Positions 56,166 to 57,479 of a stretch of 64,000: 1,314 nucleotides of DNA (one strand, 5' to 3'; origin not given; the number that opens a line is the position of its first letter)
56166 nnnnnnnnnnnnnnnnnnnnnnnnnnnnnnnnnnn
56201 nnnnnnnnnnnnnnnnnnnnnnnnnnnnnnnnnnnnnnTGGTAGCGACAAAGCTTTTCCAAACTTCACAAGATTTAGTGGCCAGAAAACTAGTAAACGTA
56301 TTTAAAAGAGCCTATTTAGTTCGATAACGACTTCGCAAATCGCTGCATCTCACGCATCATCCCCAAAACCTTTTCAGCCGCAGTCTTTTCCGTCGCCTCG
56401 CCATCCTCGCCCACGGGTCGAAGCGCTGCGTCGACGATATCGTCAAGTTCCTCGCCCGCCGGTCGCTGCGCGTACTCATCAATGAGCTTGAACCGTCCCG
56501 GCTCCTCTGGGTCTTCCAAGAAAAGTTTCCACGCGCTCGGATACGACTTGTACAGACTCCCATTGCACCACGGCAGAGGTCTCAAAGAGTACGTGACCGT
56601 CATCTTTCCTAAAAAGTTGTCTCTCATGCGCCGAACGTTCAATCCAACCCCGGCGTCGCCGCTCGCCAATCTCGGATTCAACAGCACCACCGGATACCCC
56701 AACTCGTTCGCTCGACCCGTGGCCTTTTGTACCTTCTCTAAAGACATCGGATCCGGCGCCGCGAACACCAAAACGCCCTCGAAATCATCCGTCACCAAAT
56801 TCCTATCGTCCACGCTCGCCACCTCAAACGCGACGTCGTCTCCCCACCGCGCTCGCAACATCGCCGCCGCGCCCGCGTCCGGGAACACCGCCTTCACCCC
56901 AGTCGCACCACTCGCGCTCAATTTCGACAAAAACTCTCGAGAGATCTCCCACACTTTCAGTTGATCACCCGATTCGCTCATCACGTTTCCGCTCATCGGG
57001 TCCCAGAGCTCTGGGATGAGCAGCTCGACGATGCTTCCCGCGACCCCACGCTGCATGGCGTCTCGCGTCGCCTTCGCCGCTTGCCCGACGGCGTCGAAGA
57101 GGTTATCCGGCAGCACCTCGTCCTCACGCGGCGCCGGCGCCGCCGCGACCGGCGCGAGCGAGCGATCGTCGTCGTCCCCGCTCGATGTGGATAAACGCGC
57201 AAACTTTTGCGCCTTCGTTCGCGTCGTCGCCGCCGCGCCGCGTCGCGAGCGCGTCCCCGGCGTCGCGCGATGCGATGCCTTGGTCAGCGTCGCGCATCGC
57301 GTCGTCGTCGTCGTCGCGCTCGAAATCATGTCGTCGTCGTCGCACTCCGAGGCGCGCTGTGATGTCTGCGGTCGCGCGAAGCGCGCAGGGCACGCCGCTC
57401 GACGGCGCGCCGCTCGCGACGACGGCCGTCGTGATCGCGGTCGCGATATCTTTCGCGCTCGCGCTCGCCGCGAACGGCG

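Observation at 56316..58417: Second DUF1995 paralog in the same head-to-head configuration, with a 32-bp ATG-to-ATG gap (rhomboid-UBA partner) and a similar junction sequence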

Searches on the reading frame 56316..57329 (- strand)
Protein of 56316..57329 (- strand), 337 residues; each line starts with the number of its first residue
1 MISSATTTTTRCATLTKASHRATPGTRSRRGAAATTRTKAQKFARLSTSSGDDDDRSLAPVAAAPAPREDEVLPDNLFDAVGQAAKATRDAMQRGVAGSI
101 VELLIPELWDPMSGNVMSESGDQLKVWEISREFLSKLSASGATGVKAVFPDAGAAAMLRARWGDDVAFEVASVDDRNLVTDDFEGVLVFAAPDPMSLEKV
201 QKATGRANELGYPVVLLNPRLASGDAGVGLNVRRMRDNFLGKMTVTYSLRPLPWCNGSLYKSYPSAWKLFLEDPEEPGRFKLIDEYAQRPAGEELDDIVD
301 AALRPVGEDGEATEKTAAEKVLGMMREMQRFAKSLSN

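Call 6: search_protein_families(library=pfam, proteins=[window:56316-57329:-], max_evalue=0.01)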
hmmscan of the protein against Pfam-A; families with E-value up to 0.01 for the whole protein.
window:56316-57329:- (337 aa): 1 family
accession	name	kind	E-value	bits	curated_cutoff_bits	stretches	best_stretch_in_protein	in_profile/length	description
PF09353.15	DUF1995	-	7.6e-46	157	26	1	74-296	1-196/197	Domain of unknown function (DUF1995)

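Call 9: find_encoding_contigs(protein=window:56316-57329:-, flank=10000, max_places=6)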
Protein window:56316-57329:- (337 aa): 23 contigs read that carry it; 6 places shown.
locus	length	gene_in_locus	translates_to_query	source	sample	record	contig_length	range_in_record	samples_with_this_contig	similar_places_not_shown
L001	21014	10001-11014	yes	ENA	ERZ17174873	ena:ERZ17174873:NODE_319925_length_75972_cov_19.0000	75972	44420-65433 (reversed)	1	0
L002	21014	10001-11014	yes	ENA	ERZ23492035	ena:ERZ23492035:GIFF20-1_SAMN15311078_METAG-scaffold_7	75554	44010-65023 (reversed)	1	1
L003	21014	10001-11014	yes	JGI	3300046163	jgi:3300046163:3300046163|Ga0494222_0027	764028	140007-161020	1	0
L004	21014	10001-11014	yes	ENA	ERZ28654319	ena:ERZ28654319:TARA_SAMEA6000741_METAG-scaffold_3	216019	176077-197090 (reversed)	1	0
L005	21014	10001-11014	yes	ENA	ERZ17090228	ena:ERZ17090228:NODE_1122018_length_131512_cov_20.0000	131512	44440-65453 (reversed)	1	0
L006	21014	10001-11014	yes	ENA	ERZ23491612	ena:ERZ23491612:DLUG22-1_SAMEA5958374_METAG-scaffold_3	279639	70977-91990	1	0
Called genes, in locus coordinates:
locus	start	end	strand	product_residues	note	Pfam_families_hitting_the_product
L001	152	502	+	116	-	-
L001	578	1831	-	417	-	PF03348:Serinc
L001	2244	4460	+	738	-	-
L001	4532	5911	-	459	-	PF09751:Es2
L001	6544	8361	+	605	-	PF13893:RRM_5 (faint), PF16367:RRM_7 (faint), PF16842:RRM_occluded (faint), PF22976:RRM_10 (faint), PF00076:RRM_1, PF24475:RBD_DEAH11 (faint), PF00076:RRM_1, PF00658:MLLE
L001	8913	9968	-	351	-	PF01694:Rhomboid, PF00627:UBA, PF22562:UBA_7 (weak)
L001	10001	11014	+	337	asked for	PF09353:DUF1995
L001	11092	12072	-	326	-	-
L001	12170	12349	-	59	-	-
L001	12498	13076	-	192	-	PF01575:MaoC_dehydratas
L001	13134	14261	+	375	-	-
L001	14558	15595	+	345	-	PF00035:dsrm (weak)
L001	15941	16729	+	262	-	PF13621:Cupin_8, PF08007:JmjC_2 (faint)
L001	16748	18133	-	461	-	PF24017:Beta-prop_SCAP (weak), PF25173:Beta-prop_WDR3_1st, PF25175:Beta-prop_WDR5, PF24814:WD40_Prp19, PF23381:Beta-prop_IFT122_1st, PF24814:WD40_Prp19, PF24805:EIF3I, PF25174:Beta-prop_THOC3, +13 more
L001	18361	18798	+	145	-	-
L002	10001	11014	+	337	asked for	PF09353:DUF1995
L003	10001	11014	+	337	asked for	PF09353:DUF1995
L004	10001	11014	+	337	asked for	PF09353:DUF1995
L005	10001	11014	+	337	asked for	PF09353:DUF1995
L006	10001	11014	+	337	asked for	PF09353:DUF1995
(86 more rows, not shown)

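Call 12: find_homologous_proteins(query=window:56316-57329:-, max_evalue=1e-10)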
Query window:56316-57329:- (337 aa): 125 proteins with E <= 1e-10 among 8000 candidates; the best 120 are listed.
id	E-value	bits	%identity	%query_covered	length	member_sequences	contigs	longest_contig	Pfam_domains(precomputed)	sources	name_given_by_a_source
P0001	6.7e-217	737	100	100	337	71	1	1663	PF09353.16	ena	-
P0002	1.8e-156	539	74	97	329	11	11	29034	PF09353.16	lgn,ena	-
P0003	6.1e-152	524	75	96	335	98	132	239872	PF09353.16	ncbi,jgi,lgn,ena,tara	jgi:hypothetical protein|tara:strand:- start:1619 stop:2626 length:1008 start_codon:yes stop_codon:y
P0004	7.0e-152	523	78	90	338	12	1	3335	PF09353.16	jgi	-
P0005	1.6e-150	519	79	88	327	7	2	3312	PF09353.16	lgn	-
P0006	1.3e-147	510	72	95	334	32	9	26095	PF09353.16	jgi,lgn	jgi:hypothetical protein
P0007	1.8e-143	496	72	93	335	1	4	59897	PF09353.16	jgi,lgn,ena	-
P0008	8.5e-142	490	73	92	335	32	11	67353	PF09353.16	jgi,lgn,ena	jgi:hypothetical protein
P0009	2.2e-105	371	53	96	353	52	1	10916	PF09353.16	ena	-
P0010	7.0e-105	369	56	92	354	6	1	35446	PF09353.16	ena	-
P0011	2.1e-104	368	52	96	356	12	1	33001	PF09353.16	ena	-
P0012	2.9e-104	367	56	92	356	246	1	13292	PF09353.16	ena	-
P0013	5.0e-104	366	61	80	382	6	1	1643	PF09353.16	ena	-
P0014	1.0e-103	365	61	80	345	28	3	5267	PF09353.16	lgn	-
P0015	1.2e-101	359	52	100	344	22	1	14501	PF09353.16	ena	-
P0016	2.2e-101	358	63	79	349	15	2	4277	PF09353.16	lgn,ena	-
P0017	2.5e-101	357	61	79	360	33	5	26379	PF09353.16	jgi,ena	jgi:hypothetical protein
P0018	2.7e-101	357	52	100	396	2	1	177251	PF09353.16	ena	-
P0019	4.4e-101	357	52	100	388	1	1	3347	PF09353.16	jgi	jgi:hypothetical protein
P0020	5.5e-101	356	62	79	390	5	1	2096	PF09353.16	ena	-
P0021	6.7e-101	356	61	79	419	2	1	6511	PF09353.16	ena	-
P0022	1.2e-100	355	61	79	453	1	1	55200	PF09353.16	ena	-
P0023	1.2e-99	352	62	79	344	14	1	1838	PF09353.16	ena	-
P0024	3.2e-99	350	52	100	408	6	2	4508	PF09353.16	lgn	-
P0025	1.1e-98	349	60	79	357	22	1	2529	PF09353.16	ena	-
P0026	4.1e-98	347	59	78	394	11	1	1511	PF09353.16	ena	-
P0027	1.2e-97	345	60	80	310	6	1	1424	PF09353.16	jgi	-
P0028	4.0e-97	344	52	99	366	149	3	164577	PF09353.16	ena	-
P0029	9.9e-97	342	54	92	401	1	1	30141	PF09353.16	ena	-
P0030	1.0e-96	342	54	93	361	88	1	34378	PF09353.16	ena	-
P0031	2.3e-96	341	51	99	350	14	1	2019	PF09353.16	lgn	-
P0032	2.7e-96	341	60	80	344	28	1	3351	PF09353.16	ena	-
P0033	4.2e-96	340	59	80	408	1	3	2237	PF09353.16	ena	-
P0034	6.5e-96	340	60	79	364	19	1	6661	PF09353.16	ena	-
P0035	6.7e-96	340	53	90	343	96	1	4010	PF09353.16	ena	-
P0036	7.2e-96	339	52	95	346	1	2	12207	PF09353.16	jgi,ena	jgi:hypothetical protein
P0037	5.4e-95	337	49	100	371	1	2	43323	PF09353.16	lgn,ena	-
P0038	1.1e-94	336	61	76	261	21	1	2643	PF09353.16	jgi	-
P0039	3.1e-86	308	61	69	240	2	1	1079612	PF09353.16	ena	-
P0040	6.2e-79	284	61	62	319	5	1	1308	PF09353.16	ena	-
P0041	2.6e-75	272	47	83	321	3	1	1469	PF09353.16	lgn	-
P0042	1.4e-72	263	41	98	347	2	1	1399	PF09353.16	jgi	-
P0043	9.3e-72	260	48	83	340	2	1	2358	PF09353.16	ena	-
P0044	2.3e-71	259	48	80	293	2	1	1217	PF09353.16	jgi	-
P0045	3.4e-71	258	52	77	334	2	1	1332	PF09353.16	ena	-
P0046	7.2e-71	257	46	80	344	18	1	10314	PF09353.16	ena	-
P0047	9.5e-71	257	44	97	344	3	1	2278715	PF09353.16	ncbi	ncbi:hypothetical protein ABBQ38_002162 [Trebouxia sp. C0009 RCD-2024]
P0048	4.3e-70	255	54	70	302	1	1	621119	PF09353.16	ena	-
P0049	5.0e-69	251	46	80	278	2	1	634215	PF09353.16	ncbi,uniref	ncbi:hypothetical protein WJX81_004435 [Elliptochloris bilobata]|uniref:DUF1995 domain-containing pr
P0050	3.2e-68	249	46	82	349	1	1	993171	PF09353.16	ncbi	ncbi:hypothetical protein ABPG77_007560 [Micractinium sp. CCAP 211/92]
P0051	3.8e-68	248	48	71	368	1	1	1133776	PF09353.16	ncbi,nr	ncbi:unnamed protein product [Pedinophyceae sp. YPF-701]|nr:unnamed protein product [Pedinophyceae s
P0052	1.1e-67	247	44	88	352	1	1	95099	PF09353.16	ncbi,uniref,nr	ncbi:hypothetical protein COHA_007941 [Chlorella ohadii]|uniref:DUF1995 domain-containing protein n=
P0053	4.9e-67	245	46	82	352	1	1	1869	PF09353.16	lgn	-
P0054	1.1e-66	244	44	82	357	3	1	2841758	PF09353.16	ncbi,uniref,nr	ncbi:hypothetical protein D9Q98_005141 [Chlorella vulgaris]|uniref:DUF1995 domain-containing protein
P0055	2.7e-65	239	46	80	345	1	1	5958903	PF09353.16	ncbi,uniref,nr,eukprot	ncbi:hypothetical protein C2E20_0092 [Micractinium conductrix]|uniref:DUF1995 domain-containing prot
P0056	2.8e-64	236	39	96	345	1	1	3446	PF09353.16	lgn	-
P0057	3.0e-64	236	41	92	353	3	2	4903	PF09353.16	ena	-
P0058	2.1e-63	233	38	100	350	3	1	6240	PF09353.16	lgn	-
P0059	1.7e-62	230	51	71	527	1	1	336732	PF09353.16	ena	-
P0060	3.3e-61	226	46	71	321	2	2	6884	PF09353.16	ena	-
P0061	4.5e-60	222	41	80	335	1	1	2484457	PF09353.16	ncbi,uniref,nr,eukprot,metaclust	ncbi:hypothetical protein COCSUDRAFT_65935 [Coccomyxa subellipsoidea C-169]|uniref:DUF1995 domain-co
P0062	5.2e-60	222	40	79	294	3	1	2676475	PF09353.16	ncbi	ncbi:g11726 [Coccomyxa elongata]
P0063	1.3e-59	220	39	97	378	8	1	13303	PF09353.16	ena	-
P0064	3.6e-59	219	43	80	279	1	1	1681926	PF09353.16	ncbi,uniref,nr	ncbi:hypothetical protein CVIRNUC_010736 [Coccomyxa viridis]|uniref:DUF1995 domain-containing protei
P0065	1.7e-58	217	41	80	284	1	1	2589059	PF09353.16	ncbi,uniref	ncbi:hypothetical protein WJX75_002721 [Coccomyxa subellipsoidea]|uniref:DUF1995 domain-containing p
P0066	3.8e-57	212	43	70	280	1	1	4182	PF09353.16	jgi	jgi:hypothetical protein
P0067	1.1e-52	198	40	96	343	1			PF09353.16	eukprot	eukprot:jgi/Chlat1/1636/Chrsp127S01947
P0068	4.2e-50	189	51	56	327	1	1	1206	PF09353.16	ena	-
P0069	2.2e-47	180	48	61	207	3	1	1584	PF09353.16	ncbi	-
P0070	9.6e-46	175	37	92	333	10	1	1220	PF09353.16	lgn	-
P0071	1.2e-45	174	35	95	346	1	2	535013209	PF09353.16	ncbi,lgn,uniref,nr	ncbi:unnamed protein product [Lathyrus oleraceus]|uniref:DUF1995 domain-containing protein n=1 Tax=P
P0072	1.3e-45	174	36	92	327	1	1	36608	PF09353.16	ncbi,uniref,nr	ncbi:adenylate kinase [Handroanthus impetiginosus]|uniref:Adenylate kinase n=1 Tax=Handroanthus impe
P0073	1.3e-45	174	36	93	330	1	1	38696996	PF09353.16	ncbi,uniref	ncbi:hypothetical protein ACJIZ3_001365 [Penstemon smallii]|uniref:DUF1995 domain-containing protein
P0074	1.4e-45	174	41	79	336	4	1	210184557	PF09353.16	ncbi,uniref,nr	ncbi:hypothetical protein CQW23_20196 [Capsicum baccatum]|uniref:DUF1995 domain-containing protein n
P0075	2.6e-45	173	39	80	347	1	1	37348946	PF09353.16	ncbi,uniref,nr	ncbi:uncharacterized protein LOC126799766 [Argentina anserina]|uniref:uncharacterized protein LOC126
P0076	6.0e-45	172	39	82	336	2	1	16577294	PF09353.16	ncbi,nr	ncbi:uncharacterized protein LOC17882854 [Capsella rubella]|nr:uncharacterized protein LOC17882854 [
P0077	7.0e-45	172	38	92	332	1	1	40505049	PF09353.16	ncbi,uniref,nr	ncbi:hypothetical protein Salat_1535200 [Sesamum alatum]|uniref:DUF1995 domain-containing protein n=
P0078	7.1e-45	172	36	88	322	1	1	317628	PF09353.16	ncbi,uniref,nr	ncbi:hypothetical protein F511_16169 [Dorcoceras hygrometricum]|uniref:DUF1995 domain-containing pro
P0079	8.0e-45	172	35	99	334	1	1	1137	PF09353.16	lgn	-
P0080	1.9e-44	171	39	79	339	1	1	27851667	PF09353.16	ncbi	ncbi:hypothetical protein ABKV19_022057 [Rosa sericea]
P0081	2.0e-44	170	39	79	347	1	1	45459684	PF09353.16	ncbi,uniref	ncbi:hypothetical protein M0R45_028399 [Rubus argutus]|uniref:DUF1995 domain-containing protein n=1 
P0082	2.3e-44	170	39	79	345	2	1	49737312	PF09353.16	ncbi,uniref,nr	ncbi:hypothetical protein RchiOBHm_Chr3g0454751 [Rosa chinensis]|uniref:DUF1995 domain-containing pr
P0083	3.8e-44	170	40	79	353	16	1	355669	PF09353.16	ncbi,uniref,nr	ncbi:hypothetical protein C1H46_034643 [Malus baccata]|uniref:DUF1995 domain-containing protein n=1 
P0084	5.2e-44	169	35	91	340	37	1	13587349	PF09353.16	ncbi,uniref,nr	ncbi:hypothetical protein POTOM_044989 [Populus tomentosa]|uniref:DUF1995 domain-containing protein 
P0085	5.7e-44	169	35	99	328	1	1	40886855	PF09353.16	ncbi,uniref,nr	ncbi:hypothetical protein AALP_AA8G257400 [Arabis alpina]|uniref:DUF1995 domain-containing protein n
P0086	5.8e-44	169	39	78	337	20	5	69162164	PF09353.16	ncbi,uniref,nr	ncbi:hypothetical protein BRARA_I00463 [Brassica rapa]|uniref:DUF1995 domain-containing protein n=2 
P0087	6.6e-44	169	43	68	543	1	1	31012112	PF04893.23,PF09353.16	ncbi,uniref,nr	ncbi:OLC1v1000467C1 [Oldenlandia corymbosa var. corymbosa]|uniref:OLC1v1000467C1 n=1 Tax=Oldenlandia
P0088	9.3e-44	168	39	82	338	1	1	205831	PF09353.16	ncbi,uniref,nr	ncbi:unnamed protein product [Microthlaspi erraticum]|uniref:DUF1995 domain-containing protein n=1 T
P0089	9.5e-44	168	34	100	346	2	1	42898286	PF09353.16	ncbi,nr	ncbi:hypothetical protein BT93_B1357 [Corymbia citriodora subsp. variegata]|nr:hypothetical protein 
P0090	1.8e-43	167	39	79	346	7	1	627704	PF09353.16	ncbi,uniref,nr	ncbi:uncharacterized protein LOC131633930 [Vicia villosa]|uniref:uncharacterized protein LOC13163393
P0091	3.8e-43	166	39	80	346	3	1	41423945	PF09353.16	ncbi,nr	ncbi:hypothetical protein NL676_030794 [Syzygium grande]|nr:hypothetical protein NL676_030794 [Syzyg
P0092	4.0e-43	166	36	91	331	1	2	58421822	PF09353.16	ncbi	ncbi:hypothetical protein Bca4012_067418 [Brassica carinata]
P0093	4.9e-43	166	34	90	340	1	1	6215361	PF09353.16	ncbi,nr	ncbi:DUF1995 domain protein [Hirschfeldia incana]|nr:DUF1995 domain protein [Hirschfeldia incana]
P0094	5.9e-43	166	34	99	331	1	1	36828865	PF09353.16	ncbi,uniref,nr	ncbi:unnamed protein product [Arabis nemorensis]|uniref:DUF1995 domain-containing protein n=1 Tax=Ar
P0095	7.6e-43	165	34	99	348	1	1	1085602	PF09353.16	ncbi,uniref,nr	ncbi:uncharacterized protein LOC111018808 [Momordica charantia]|uniref:Uncharacterized protein LOC11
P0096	9.1e-43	165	39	78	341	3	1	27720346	PF09353.16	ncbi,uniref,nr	ncbi:PREDICTED: uncharacterized protein LOC104707044 [Camelina sativa]|uniref:Uncharacterized protei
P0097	1.3e-42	165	39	79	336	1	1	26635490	PF09353.16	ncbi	ncbi:unnamed protein product [Arabidopsis halleri]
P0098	2.1e-42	164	40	66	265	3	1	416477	PF09353.16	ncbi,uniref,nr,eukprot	ncbi:hypothetical protein DUNSADRAFT_5898 [Dunaliella salina]|uniref:DUF1995 domain-containing prote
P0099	2.6e-42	164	38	78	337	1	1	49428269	PF09353.16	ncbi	ncbi:unnamed protein product [Cochlearia groenlandica]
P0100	3.5e-42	163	39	80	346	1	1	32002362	PF09353.16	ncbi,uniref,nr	ncbi:uncharacterized protein LOC115751717 [Rhodamnia argentea]|uniref:Uncharacterized protein LOC115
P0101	5.4e-42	162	39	74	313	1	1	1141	PF09353.16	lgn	-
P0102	1.1e-41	161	63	42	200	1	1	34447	PF09353.16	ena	-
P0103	1.7e-41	161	38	79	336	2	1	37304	PF09353.16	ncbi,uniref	ncbi:hypothetical protein LIER_05325 [Lithospermum erythrorhizon]|uniref:DUF1995 domain-containing p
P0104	2.0e-41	161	38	80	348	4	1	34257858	PF09353.16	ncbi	ncbi:hypothetical protein ACLB2K_057279 [Fragaria x ananassa]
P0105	6.5e-41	159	38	80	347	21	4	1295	PF09353.16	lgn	-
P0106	1.1e-40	158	52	43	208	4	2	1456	PF09353.16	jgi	-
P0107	1.2e-40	158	49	54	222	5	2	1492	PF09353.16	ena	-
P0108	1.7e-40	158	35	92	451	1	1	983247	PF09353.16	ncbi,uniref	ncbi:hypothetical protein DH2020_026799 [Rehmannia glutinosa]|uniref:DUF1995 domain-containing prote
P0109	5.5e-40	156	37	80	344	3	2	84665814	PF09353.16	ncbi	ncbi:hypothetical protein CsatB_022226 [Cannabis sativa]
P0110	6.4e-40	156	36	80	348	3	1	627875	PF09353.16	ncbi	ncbi:hypothetical protein SLA2020_125400 [Shorea laevis]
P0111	1.2e-39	155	41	66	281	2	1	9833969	PF09353.16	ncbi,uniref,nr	ncbi:uncharacterized protein LOC111805575 [Cucurbita pepo subsp. pepo]|uniref:uncharacterized protei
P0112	1.4e-39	155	39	76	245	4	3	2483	PF09353.16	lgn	-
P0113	1.4e-38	151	66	35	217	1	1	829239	PF09353.16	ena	-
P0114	1.5e-37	148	43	66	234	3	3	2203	PF09353.16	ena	-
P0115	4.0e-35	140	59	35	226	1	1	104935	PF09353.16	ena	-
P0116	9.9e-35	139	44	55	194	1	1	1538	PF09353.16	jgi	jgi:hypothetical protein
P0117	9.2e-34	135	34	92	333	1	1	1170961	PF09353.16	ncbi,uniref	ncbi:hypothetical protein DH2020_026872 [Rehmannia glutinosa]|uniref:DUF1995 domain-containing prote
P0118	9.5e-32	129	43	57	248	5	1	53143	PF09353.16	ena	-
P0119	1.2e-31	128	41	57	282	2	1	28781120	PF09353.16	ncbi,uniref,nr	ncbi:uncharacterized protein LOC116214967 isoform X2 [Punica granatum]|uniref:Uncharacterized protei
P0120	6.8e-23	100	33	79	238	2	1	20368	PF09353.16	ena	-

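Call 13: find_encoding_contigs(protein=P0003, flank=4000, max_places=2)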
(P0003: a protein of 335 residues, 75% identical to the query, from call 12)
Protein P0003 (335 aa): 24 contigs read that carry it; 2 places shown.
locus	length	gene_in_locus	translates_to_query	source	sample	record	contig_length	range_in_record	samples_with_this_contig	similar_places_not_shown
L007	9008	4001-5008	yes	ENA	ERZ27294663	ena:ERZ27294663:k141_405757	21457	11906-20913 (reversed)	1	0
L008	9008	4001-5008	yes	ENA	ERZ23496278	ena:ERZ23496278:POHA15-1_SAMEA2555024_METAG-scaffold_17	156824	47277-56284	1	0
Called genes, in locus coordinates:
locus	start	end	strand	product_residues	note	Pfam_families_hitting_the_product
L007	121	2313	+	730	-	PF13893:RRM_5 (faint), PF16367:RRM_7 (faint), PF16842:RRM_occluded (faint), PF22976:RRM_10 (faint), PF00076:RRM_1, PF26250:RRM_RdRP1_2 (faint), PF00076:RRM_1, PF00658:MLLE, +1 more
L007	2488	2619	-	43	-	-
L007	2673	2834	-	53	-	-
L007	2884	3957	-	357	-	PF01694:Rhomboid, PF00627:UBA, PF22562:UBA_7 (weak)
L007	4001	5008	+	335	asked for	PF09353:DUF1995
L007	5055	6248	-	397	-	-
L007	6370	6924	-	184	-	PF01575:MaoC_dehydratas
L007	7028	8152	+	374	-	-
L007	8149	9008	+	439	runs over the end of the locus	PF00035:dsrm (faint)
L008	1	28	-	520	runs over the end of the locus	PF09751:Es2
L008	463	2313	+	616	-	PF13893:RRM_5 (faint), PF00076:RRM_1, PF16367:RRM_7 (faint), PF16842:RRM_occluded (faint), PF22976:RRM_10 (faint), PF26250:RRM_RdRP1_2 (faint), PF00076:RRM_1, PF00658:MLLE, +1 more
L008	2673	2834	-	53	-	-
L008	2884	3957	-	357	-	PF01694:Rhomboid, PF00627:UBA, PF22562:UBA_7 (weak)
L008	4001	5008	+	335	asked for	PF09353:DUF1995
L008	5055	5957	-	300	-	-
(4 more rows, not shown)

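Call 14: find_encoding_contigs(protein=P0008, flank=4000, max_places=1)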
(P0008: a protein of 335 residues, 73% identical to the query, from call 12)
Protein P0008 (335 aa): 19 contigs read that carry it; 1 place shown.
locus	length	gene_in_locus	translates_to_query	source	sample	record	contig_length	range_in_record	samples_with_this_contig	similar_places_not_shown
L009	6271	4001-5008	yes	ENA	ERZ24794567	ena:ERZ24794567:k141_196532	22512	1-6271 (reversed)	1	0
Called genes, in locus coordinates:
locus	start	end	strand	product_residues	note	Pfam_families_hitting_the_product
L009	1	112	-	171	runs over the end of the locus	-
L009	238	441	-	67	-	-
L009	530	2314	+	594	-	PF13893:RRM_5 (faint), PF00076:RRM_1, PF16367:RRM_7 (faint), PF16842:RRM_occluded (faint), PF22976:RRM_10 (faint), PF26250:RRM_RdRP1_2 (faint), PF00076:RRM_1, PF00658:MLLE, +1 more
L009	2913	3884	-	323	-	PF01694:Rhomboid, PF00627:UBA (weak)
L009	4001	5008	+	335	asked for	PF09353:DUF1995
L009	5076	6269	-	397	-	?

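Call 15: find_encoding_contigs(protein=P0002, flank=4000, max_places=1)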
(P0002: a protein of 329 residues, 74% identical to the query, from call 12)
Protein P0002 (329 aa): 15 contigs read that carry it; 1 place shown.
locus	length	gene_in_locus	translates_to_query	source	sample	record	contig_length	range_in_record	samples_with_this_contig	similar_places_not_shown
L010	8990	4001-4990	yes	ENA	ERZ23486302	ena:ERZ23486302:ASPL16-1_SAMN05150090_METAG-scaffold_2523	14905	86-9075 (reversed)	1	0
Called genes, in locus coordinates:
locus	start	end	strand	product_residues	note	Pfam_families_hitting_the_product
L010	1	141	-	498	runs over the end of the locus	PF09751:Es2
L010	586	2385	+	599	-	PF13893:RRM_5 (faint), PF00076:RRM_1, PF16367:RRM_7 (faint), PF16842:RRM_occluded (faint), PF22976:RRM_10 (faint), PF26250:RRM_RdRP1_2 (faint), PF00076:RRM_1, PF00658:MLLE, +1 more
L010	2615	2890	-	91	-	-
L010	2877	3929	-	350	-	PF01694:Rhomboid, PF00627:UBA, PF22562:UBA_7 (weak)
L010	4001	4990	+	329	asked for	PF09353:DUF1995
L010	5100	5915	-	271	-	-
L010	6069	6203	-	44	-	-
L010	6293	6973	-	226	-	PF01575:MaoC_dehydratas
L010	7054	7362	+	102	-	-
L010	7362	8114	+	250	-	-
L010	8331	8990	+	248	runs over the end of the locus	?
